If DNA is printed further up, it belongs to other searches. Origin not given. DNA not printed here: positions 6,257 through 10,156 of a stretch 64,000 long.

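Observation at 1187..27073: A 25.9-kb single gene for an ~8,628-aa acidic lipoprotein of unrecognised family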

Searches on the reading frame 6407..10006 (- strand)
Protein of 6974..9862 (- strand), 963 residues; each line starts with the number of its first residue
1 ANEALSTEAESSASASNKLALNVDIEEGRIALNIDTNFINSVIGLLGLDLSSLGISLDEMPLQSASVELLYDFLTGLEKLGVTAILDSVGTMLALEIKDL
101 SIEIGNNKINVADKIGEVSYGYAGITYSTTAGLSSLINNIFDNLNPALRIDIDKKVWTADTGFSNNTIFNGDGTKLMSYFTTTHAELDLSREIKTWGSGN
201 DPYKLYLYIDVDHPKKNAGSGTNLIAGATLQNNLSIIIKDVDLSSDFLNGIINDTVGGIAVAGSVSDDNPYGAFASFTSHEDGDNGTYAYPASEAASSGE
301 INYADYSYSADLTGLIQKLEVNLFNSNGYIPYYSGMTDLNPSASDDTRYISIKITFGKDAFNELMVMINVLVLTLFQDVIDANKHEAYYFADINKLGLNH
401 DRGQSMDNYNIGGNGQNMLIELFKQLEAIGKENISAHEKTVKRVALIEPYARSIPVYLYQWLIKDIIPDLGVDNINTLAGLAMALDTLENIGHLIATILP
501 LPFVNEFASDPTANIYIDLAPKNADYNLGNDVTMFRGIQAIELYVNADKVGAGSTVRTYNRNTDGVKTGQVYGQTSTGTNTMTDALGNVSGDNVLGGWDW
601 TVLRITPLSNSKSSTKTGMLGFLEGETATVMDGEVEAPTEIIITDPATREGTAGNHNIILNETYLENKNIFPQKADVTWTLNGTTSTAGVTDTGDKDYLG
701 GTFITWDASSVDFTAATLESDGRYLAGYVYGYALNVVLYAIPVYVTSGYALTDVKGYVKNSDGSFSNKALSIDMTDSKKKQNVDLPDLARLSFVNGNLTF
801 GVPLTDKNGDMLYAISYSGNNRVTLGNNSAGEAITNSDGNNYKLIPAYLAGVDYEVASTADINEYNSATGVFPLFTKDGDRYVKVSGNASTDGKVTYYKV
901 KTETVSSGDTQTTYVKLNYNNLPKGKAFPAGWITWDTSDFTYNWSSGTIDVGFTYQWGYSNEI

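Call 47: find_homologous_proteins(query=window:6974-9862:-, max_evalue=0.00001)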
Query window:6974-9862:- (963 aa): 1 proteins with E <= 0.00001 among 8000 candidates.
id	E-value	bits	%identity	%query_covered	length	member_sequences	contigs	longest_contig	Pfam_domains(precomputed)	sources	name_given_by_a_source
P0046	1.1e-52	198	30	55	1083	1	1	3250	-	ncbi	ncbi:MAG: hypothetical protein RR338_02550, partial [Clostridia bacterium]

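Call 75: predict_structure(alignment_id=A6)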
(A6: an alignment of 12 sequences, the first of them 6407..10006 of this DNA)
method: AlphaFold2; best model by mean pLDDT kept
length: 1200 residues; sequences in the alignment: 12
mean_pLDDT: 53.4   pTM: 0.40
mean pLDDT of the five models: 53.4, 51.9, 47.8, 46.4, 45.2
residues with pLDDT >= 90: 30; 70-90: 280; 50-70: 311; < 50: 579
segments of 3 or more residues with pLDDT < 50: 1-66, 92-97, 100-108, 121-123, 136-140, 148-195, 207-229, 238-354, 373-377, 382-395, 426-464, 508-539, 579-581, 598-645, 658-673, 728-748, 825-830, 912-920, 935-941, 987-992, 1035-1038, 1040-1054, 1132-1200
pLDDT, mean of each block of 10 residues (from residue 1): 25 32 35 27 24 21 43 60 59 47 50 63 56 53 48 35 31 25 31 50 53 33 42 51 33 42 35 39 36 35 26 29 27 25 26 53 62 48 39 48 73 70 51 42 37 34 51 73 71 66 52 39 35 45 55 59 62 52 59 58 38 27 24 26 50 55 40 61 87 88 83 81 59 41 43 75 73 83 72 86 86 82 49 82 89 78 86 76 82 87 67 44 66 50 69 82 87 81 64 65 86 82 63 55 43 51 72 61 67 71 74 68 60 40 29 23 28 39 25 24
secondary structure, 60 per line:
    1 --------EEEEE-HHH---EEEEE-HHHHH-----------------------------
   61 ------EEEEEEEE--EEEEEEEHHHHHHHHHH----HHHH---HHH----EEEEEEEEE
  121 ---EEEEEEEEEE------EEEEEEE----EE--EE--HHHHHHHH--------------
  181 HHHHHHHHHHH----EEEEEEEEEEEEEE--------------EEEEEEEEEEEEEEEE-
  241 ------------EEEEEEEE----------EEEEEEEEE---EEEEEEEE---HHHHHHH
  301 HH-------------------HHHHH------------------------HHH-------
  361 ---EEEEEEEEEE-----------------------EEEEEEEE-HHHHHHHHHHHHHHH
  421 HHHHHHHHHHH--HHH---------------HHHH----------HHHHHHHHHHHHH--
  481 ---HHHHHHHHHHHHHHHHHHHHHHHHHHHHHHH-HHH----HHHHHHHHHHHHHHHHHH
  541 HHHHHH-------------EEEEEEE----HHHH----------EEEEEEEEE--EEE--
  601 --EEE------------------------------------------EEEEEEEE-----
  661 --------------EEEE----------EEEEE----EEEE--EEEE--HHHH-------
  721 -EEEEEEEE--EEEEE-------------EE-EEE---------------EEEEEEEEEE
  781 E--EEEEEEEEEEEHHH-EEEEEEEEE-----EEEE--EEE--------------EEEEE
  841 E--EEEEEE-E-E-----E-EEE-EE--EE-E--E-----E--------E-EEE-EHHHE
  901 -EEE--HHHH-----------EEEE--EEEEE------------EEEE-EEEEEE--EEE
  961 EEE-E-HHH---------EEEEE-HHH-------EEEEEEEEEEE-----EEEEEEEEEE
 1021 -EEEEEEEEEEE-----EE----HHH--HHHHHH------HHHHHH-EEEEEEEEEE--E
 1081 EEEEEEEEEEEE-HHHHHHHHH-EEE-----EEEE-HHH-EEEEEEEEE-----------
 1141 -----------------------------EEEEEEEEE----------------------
elements in order (helices of 4 or more, strands of 3 or more residues): E9-13 E21-25 H27-31 E67-74 E77-83 H84-93 H98-101 E112-120 E124-133 E140-146 H159-166 H181-191 E196-209 E224-239 E253-260 E271-279 E283-290 H294-302 H322-326 E364-373 E397-404 H406-431 H452-455 H466-478 H484-514 H523-546 E560-566 H571-574 E585-593 E596-598 E603-605 E648-655 E675-678 E689-693 E698-701 E704-707 H710-713 E722-729 E732-736 E753-755 E771-781 E784-794 E799-807 E813-816 E819-821 E836-841 E844-849 E861-863 E892-894 E902-904 H907-910 E922-925 E928-932 E945-948 E950-955 E958-963 E979-983 E995-1005 E1011-1020 E1022-1032 H1049-1054 H1061-1066 E1068-1077 E1080-1092 H1094-1102 E1104-1106 E1112-1115 E1121-1129 E1170-1178

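Call 77: fold_search(model_id=the predicted structure, library=pdb)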
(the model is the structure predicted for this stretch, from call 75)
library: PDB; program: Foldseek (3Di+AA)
matches with E <= 10: 323; with E <= 0.001: 0
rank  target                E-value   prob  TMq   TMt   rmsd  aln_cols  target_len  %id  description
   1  6e6b_A                4.5e-03  0.12  0.05  0.08  40.6       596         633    9  Crystal structure of the Protocadherin GammaB4 extracellular domain (released 2019-04-10)
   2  5dzv_B                1.2e-02  0.11  0.05  0.09  41.2       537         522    8  Protocadherin alpha 7 extracellular cadherin domains 1-5 (released 2016-05-04)
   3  6e6b_B                1.2e-02  0.10  0.04  0.08  40.8       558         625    8  Crystal structure of the Protocadherin GammaB4 extracellular domain (released 2019-04-10)
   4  5v5x_D                1.6e-02  0.14  0.05  0.10  23.8       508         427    9  Protocadherin gammaB7 EC3-6 cis-dimer structure (released 2017-11-01)
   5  5v5x_A                1.7e-02  0.15  0.06  0.11  22.8       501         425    8  Protocadherin gammaB7 EC3-6 cis-dimer structure (released 2017-11-01)
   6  7a7d_a                1.8e-02  0.09  0.06  0.09  36.4       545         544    7  Cadherin fit into cryo-ET map (released 2020-12-23)
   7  4aq1_A                2.8e-02  0.06  0.05  0.07  27.2       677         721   11  Structure of the SbsB S-layer protein of Geobacillus stearothermophilus PV72p2 in complex with nanobody KB6 (released 2012-06-13)
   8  5szo_B                3.3e-02  0.08  0.04  0.10  35.0       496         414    8  Protocadherin Gamma B7 extracellular cadherin domains 1-4 P41212 crystal form (released 2016-10-19)
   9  5szl_C                3.6e-02  0.08  0.04  0.10  37.6       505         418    8  Protocadherin gamma A1 extracellular cadherin domains 1-4 (released 2016-10-19)
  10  5t9t_A                3.8e-02  0.09  0.04  0.09  33.7       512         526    8  Protocadherin Gamma B2 extracellular cadherin domains 1-5 (released 2016-10-19)
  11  4xhz                  4.0e-02  0.18  0.07  0.18  18.2       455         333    8  Crystal Structure of Human Protocadherin-15 EC8-10 (released 2016-09-21)
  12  5dzw                  4.6e-02  0.08  0.05  0.10  24.8       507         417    8  Protocadherin alpha 4 extracellular cadherin domains 1-4 (released 2016-05-04)
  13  6vfw_B                4.9e-02  0.20  0.06  0.13  22.1       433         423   10  Crystal structure of human delta protocadherin 10 EC1-EC4 (released 2020-03-11)
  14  6vfw_A                5.4e-02  0.07  0.04  0.10  35.8       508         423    9  Crystal structure of human delta protocadherin 10 EC1-EC4 (released 2020-03-11)
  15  5szr_A                6.2e-02  0.09  0.05  0.10  23.4       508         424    8  Protocadherin Gamma B2 extracellular cadherin domains 3-6 (released 2016-10-19)
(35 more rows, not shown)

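Call 78: search_protein_families(library=pfam, proteins=[P0046], max_evalue=0.1)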
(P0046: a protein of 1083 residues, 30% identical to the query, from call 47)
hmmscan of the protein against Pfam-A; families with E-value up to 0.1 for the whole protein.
P0046 (1083 aa): 0 families
